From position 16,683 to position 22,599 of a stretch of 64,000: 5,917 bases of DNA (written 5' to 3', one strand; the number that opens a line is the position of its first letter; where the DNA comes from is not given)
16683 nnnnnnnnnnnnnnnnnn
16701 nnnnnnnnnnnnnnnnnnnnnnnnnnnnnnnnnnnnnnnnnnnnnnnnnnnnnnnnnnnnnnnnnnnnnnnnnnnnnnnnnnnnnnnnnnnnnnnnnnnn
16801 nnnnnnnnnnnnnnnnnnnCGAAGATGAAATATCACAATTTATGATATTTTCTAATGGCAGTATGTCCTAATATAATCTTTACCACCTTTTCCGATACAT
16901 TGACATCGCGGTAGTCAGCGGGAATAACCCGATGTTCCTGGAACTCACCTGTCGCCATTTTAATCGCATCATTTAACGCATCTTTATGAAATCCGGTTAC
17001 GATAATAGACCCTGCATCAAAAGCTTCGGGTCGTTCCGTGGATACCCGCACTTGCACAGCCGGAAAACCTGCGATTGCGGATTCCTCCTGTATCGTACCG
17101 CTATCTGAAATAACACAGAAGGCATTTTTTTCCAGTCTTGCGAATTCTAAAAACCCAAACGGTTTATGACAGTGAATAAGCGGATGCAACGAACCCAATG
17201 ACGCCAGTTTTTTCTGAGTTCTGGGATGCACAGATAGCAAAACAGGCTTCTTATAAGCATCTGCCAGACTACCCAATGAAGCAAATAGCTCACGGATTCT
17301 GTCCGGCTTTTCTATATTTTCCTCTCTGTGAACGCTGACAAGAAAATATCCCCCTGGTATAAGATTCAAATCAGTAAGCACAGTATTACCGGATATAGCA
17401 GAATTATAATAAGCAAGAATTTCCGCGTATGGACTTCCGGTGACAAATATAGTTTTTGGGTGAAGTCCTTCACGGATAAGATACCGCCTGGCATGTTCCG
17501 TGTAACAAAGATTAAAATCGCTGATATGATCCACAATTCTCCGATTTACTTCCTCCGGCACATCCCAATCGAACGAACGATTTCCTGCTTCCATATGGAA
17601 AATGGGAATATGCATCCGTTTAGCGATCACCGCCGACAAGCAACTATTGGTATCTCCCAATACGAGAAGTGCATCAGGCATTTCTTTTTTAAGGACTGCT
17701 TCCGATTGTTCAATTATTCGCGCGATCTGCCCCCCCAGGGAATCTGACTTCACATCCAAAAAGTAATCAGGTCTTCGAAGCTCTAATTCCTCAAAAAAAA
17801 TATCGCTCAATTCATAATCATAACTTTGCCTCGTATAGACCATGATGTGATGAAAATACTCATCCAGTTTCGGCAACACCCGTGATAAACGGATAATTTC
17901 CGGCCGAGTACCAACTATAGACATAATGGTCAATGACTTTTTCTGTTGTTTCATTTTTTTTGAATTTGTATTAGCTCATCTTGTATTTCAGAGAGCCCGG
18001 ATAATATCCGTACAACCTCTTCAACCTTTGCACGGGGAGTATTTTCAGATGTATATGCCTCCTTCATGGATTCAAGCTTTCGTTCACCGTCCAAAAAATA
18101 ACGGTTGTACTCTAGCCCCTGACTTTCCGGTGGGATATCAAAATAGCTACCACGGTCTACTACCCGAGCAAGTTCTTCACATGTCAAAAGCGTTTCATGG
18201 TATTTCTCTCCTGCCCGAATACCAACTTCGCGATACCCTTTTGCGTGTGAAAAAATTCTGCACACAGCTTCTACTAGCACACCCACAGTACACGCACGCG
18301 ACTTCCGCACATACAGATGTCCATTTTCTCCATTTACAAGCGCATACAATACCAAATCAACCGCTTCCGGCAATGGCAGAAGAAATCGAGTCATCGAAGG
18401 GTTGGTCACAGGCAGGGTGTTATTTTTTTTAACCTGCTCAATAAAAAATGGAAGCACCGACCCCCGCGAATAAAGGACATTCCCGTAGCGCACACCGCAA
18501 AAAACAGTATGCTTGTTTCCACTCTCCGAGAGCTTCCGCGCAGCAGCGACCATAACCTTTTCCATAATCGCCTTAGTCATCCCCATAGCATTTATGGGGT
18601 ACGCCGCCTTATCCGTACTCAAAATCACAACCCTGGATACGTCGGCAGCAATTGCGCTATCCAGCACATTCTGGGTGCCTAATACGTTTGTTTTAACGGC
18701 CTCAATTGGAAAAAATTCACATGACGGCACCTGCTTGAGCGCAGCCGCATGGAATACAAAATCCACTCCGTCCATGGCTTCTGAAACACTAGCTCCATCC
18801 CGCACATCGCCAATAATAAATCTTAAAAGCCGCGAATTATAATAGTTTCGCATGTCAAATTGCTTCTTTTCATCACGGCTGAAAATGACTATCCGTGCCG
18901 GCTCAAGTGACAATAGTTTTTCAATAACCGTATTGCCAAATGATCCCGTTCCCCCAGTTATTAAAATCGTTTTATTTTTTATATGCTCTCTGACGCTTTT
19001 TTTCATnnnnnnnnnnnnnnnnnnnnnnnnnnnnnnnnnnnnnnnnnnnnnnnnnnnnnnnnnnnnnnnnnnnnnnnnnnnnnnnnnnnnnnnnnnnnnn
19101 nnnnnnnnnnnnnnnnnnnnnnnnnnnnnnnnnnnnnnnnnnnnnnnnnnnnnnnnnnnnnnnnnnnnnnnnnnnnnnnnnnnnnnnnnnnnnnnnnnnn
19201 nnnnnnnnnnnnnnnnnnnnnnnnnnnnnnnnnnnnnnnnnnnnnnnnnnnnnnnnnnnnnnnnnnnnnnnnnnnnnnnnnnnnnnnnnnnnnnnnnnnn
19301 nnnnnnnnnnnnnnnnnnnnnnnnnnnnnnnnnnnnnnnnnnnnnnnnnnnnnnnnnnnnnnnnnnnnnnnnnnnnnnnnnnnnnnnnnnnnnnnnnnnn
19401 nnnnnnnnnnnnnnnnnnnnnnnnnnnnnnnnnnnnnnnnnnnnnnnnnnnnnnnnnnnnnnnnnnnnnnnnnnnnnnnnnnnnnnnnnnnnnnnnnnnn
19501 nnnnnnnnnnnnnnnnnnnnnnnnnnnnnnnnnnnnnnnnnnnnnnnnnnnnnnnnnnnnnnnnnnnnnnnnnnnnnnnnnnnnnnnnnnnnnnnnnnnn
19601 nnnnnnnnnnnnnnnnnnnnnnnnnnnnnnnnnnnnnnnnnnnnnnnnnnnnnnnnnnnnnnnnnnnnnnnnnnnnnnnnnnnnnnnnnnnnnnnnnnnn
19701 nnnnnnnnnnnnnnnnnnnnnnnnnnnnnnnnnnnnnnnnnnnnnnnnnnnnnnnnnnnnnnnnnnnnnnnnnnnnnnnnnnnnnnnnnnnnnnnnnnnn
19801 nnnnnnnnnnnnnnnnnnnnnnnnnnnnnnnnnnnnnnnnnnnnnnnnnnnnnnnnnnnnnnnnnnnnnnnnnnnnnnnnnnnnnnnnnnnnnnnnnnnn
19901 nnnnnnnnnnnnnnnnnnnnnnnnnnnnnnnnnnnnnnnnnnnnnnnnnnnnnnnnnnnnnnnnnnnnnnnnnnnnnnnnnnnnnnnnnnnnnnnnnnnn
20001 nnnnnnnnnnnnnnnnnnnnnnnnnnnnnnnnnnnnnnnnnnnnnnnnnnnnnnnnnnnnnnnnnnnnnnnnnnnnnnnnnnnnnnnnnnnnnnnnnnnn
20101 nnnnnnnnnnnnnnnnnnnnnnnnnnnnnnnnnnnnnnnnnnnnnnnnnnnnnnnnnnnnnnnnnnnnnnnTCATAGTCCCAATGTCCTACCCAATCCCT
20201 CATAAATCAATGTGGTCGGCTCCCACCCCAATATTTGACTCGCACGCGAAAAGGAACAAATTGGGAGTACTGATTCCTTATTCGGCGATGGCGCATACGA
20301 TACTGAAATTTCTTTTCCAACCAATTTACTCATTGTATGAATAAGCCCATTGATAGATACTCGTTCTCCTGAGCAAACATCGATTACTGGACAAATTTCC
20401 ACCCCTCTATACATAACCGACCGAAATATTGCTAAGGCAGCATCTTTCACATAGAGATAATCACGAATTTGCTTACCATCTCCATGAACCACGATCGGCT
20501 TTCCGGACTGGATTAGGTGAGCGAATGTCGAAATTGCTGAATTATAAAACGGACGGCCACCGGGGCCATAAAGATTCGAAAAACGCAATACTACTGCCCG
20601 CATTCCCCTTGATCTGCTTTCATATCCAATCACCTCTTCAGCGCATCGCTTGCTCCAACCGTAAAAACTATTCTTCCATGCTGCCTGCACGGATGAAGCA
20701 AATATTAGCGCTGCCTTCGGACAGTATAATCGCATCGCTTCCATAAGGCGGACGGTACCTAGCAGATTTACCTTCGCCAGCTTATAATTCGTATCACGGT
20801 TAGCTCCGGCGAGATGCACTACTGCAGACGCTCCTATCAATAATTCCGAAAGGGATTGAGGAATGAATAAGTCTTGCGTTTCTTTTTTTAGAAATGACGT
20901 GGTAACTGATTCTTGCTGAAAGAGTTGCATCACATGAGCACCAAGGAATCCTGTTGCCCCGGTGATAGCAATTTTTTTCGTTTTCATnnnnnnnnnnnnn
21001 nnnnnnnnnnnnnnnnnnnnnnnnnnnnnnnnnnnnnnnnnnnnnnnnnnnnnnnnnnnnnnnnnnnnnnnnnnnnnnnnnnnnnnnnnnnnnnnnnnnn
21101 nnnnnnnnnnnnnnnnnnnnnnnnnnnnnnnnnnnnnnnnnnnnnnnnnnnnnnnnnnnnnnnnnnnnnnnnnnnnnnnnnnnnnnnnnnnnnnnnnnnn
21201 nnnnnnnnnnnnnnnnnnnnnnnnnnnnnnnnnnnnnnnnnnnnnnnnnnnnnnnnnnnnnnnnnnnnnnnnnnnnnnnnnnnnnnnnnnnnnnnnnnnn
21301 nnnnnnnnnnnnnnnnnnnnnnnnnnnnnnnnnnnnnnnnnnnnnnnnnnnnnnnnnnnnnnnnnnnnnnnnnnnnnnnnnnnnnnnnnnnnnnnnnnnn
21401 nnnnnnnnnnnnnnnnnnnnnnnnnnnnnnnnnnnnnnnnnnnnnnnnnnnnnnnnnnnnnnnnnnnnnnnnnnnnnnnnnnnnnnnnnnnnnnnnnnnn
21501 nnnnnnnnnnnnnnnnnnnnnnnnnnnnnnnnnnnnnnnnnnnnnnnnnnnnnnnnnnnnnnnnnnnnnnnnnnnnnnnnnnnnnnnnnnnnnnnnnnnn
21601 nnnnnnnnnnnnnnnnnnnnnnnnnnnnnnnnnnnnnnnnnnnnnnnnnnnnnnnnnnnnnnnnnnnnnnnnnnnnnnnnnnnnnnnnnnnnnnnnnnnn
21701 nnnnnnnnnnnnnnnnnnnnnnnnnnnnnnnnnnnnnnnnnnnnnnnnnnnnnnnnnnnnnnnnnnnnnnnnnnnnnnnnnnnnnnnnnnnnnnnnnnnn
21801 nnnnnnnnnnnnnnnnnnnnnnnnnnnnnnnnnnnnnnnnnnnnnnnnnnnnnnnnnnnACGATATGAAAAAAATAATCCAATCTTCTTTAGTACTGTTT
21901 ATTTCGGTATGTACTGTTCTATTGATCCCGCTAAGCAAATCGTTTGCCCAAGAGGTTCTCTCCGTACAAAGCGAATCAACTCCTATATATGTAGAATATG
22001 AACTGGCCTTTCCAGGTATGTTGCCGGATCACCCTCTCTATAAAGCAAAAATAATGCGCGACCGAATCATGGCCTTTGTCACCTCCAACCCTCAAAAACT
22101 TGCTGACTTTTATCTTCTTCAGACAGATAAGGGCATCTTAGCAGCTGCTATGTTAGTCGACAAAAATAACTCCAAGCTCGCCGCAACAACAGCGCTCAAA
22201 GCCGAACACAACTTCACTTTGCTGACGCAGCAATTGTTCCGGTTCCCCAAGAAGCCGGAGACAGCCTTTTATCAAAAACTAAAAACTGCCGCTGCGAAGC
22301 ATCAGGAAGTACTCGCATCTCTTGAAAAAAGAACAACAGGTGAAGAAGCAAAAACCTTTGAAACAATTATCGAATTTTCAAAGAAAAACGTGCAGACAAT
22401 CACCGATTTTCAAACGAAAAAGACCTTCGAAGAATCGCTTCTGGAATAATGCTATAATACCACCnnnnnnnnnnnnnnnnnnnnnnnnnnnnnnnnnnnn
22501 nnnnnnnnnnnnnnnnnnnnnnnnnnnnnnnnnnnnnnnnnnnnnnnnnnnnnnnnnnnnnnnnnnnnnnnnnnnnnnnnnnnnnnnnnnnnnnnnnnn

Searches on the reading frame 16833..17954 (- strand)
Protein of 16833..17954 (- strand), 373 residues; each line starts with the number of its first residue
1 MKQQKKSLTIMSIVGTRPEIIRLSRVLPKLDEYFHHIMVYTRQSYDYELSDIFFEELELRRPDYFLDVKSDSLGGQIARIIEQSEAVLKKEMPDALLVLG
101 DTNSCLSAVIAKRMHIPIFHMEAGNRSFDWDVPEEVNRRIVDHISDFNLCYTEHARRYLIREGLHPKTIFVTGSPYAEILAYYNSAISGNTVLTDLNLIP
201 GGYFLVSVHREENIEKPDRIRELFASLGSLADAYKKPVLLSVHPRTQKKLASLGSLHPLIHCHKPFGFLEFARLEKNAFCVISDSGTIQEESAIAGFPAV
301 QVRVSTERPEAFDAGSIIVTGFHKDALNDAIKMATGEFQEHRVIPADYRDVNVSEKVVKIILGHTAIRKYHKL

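Call 8: search_protein_families(library=pfam, proteins=[window:16833-17954:-])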
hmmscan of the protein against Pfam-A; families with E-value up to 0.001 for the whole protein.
window:16833-17954:- (373 aa): 1 family
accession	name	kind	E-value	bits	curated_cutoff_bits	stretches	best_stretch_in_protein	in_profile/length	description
PF02350.25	Epimerase_2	-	2e-89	300.3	30.6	1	32-361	7-346/347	UDP-N-acetylglucosamine 2-epimerase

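Call 43: search_protein_families(library=ncbifam, proteins=[window:16833-17954:-], max_evalue=1e-8)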
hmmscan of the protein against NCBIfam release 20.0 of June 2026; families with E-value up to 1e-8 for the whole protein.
window:16833-17954:- (373 aa): 2 families
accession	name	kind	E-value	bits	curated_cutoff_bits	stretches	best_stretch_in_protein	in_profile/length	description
TIGR00236.1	wecB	equivalog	4.4e-69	233.4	210.15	1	9-362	2-363/366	non-hydrolyzing UDP-N-acetylglucosamine 2-epimerase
TIGR03568.1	NeuC_NnaA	equivalog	1e-19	70.6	235.9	1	66-361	66-365/365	UDP-N-acetylglucosamine 2-epimerase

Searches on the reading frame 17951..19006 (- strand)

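Call 8: search_protein_families(library=pfam, proteins=[window:17951-19006:-])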
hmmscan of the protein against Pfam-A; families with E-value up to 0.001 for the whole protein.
window:17951-19006:- (351 aa): 10 families
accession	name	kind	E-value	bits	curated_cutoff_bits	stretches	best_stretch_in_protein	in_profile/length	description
PF02719.21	Polysacc_synt_2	-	2.4e-93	313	20.2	1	14-290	1-290/293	Polysaccharide biosynthesis protein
PF01370.27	Epimerase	-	8.4e-20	71.6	20.9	1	14-230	1-235/240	NAD dependent epimerase/dehydratase family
PF01073.25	3Beta_HSD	-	1.3e-17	64.2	22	1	15-137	1-122/280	3-beta hydroxysteroid dehydrogenase/isomerase family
PF16363.11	GDP_Man_Dehyd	-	2.2e-12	47.5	27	1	15-132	1-130/332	GDP-mannose 4,6 dehydratase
PF13460.12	NAD_binding_10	-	3.2e-12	47.1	27.2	1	18-168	1-140/184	NAD(P)H-binding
PF08485.16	Polysacc_syn_2C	-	4e-09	36.5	25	1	297-342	4-48/48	Polysaccharide biosynthesis protein C-terminal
PF05368.20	NmrA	-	1.1e-08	35.4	27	1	11-207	2-183/298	NmrA-like family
PF07993.18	NAD_binding_4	-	1.2e-08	34.9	20.1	1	16-151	1-156/258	Male sterility protein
PF04321.23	RmlD_sub_bind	-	1.6e-07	31.1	27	1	13-132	2-102/287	RmlD substrate binding domain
PF08659.16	KR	-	0.00046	20.6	22.6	1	13-79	2-73/180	KR domain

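Call 43: search_protein_families(library=ncbifam, proteins=[window:17951-19006:-], max_evalue=1e-8)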
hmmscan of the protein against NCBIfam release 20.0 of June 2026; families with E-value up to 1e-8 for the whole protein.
window:17951-19006:- (351 aa): 12 families
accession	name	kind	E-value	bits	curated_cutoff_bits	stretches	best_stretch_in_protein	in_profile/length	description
TIGR04130.1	FnlA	equivalog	3.8e-116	387.7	730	1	9-339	2-329/337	UDP-N-acetylglucosamine 4,6-dehydratase/5-epimerase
TIGR03589.1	PseB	equivalog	3.3e-94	315.5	407.75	1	9-328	2-316/324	UDP-N-acetylglucosamine 4,6-dehydratase (inverting)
TIGR04180.1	EDH_00030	hypoth_equivalog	3.5e-17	62.4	475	1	14-133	1-123/297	NAD-dependent 4,6-dehydratase LegB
TIGR03466.1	HpnA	hypoth_equivalog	3.5e-14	52.4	367.65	1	13-132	2-114/327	hopanoid-associated sugar epimerase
TIGR02622.1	CDP_4_6_dhtase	equivalog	5.4e-14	52.1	278.45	1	10-134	3-132/352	CDP-glucose 4,6-dehydratase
NF042422.1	oxyalk_red_OleD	equivalog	3.2e-11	43.2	580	1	14-133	3-112/329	2-alkyl-3-oxoalkanoate reductase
NF052578.1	StrlDmthSdmBMthl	equivalog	3.7e-11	43.3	600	1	13-142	2-123/328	sterol demethylase protein SdmB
NF041293.1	G6PDh_Azf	equivalog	2.7e-10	40.1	400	1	11-135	2-119/252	NAD-dependent glucose-6-phosphate dehydrogenase Azf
NF042423.1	oxyalk_red_Shew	equivalog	3.4e-10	39.5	580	1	10-134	7-121/331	2-alkyl-3-oxoalkanoate reductase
TIGR01179.1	galE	equivalog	5.7e-10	38.5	262.3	1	14-136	2-125/332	UDP-glucose 4-epimerase GalE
TIGR01181.1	dTDP_gluc_dehyt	equivalog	1.8e-09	37.1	365.1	1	14-134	2-128/321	dTDP-glucose 4,6-dehydratase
NF011728.1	PRK15181.1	equivalog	4.9e-09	35.7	760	1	10-127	14-137/348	Vi polysaccharide biosynthesis UDP-N-acetylglucosaminuronic acid C-4 epimerase TviC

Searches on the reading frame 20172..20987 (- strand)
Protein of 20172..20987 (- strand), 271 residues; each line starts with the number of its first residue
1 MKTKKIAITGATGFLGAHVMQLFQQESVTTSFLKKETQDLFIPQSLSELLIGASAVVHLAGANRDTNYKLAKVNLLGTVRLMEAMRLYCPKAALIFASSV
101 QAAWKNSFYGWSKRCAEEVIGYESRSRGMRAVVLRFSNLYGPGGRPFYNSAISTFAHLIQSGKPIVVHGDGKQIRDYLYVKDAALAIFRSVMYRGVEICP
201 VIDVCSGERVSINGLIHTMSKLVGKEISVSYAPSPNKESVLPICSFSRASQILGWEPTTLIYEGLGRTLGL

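Call 8: search_protein_families(library=pfam, proteins=[window:20172-20987:-])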
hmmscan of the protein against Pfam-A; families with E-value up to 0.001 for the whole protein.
window:20172-20987:- (271 aa): 7 families
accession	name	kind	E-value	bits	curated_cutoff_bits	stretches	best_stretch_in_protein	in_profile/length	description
PF01370.27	Epimerase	-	2.1e-31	109.6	20.9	1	6-189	1-223/240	NAD dependent epimerase/dehydratase family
PF16363.11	GDP_Man_Dehyd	-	4.6e-20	72.8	27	1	67-265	95-329/332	GDP-mannose 4,6 dehydratase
PF02719.21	Polysacc_synt_2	-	5.3e-11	42.7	20.2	1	50-228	81-252/293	Polysaccharide biosynthesis protein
PF01073.25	3Beta_HSD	-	2.3e-10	40.4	22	1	31-107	40-124/280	3-beta hydroxysteroid dehydrogenase/isomerase family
PF07993.18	NAD_binding_4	-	9e-08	32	20.1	0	103-147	172-212/258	Male sterility protein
PF04321.23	RmlD_sub_bind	-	1.2e-07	31.6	27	1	5-170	2-178/287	RmlD substrate binding domain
PF05368.20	NmrA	-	0.00063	19.9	27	0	3-37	2-36/298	NmrA-like family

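Call 43: search_protein_families(library=ncbifam, proteins=[window:20172-20987:-], max_evalue=1e-8)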
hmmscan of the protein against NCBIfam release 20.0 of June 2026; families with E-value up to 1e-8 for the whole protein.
window:20172-20987:- (271 aa): 8 families
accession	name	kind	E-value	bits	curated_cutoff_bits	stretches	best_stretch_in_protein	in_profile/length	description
NF047837.1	UDPAcbARedWbcJ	equivalog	6.1e-26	91.2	500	1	5-215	2-207/372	UDP-2-acetamido-2,6-beta-L-arabino-hexul-4-ose reductase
TIGR01181.1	dTDP_gluc_dehyt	equivalog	4.9e-17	62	365.1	1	105-268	147-307/321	dTDP-glucose 4,6-dehydratase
TIGR01179.1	galE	equivalog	8.6e-15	54.4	262.3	1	55-258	73-310/332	UDP-glucose 4-epimerase GalE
TIGR04180.1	EDH_00030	hypoth_equivalog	7.7e-12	44.9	475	1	106-258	142-295/297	NAD-dependent 4,6-dehydratase LegB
NF007582.0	PRK10217.1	equivalog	2.6e-11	43.2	698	1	105-192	156-241/355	dTDP-glucose 4,6-dehydratase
TIGR02197.1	heptose_epim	equivalog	3.3e-11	42.9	274.6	0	106-237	135-274/316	ADP-glyceromanno-heptose 6-epimerase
NF007490.0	PRK10084.1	subfamily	8e-11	41.5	649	1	105-192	163-248/361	dTDP-glucose 4,6-dehydratase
NF047922.1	GDPFucSynFcl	equivalog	3.3e-10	39.9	500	0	160-267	192-296/308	GDP-L-fucose synthase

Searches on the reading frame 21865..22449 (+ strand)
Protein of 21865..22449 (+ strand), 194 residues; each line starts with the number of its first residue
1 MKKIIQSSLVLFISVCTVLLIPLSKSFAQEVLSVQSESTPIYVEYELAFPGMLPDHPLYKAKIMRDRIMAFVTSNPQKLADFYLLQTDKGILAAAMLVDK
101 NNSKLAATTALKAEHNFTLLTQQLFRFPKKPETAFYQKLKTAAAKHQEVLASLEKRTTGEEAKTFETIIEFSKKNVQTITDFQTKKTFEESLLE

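Call 31: search_protein_families(library=pfam, proteins=[window:21865-22449:+], max_evalue=0.00001)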
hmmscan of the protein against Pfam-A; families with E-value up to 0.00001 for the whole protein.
window:21865-22449:+ (194 aa): 1 family
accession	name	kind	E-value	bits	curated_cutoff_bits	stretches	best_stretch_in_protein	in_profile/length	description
PF18915.5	DUF5667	-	1.5e-08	35.4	27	1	51-158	1-97/99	Domain of unknown function (DUF5667)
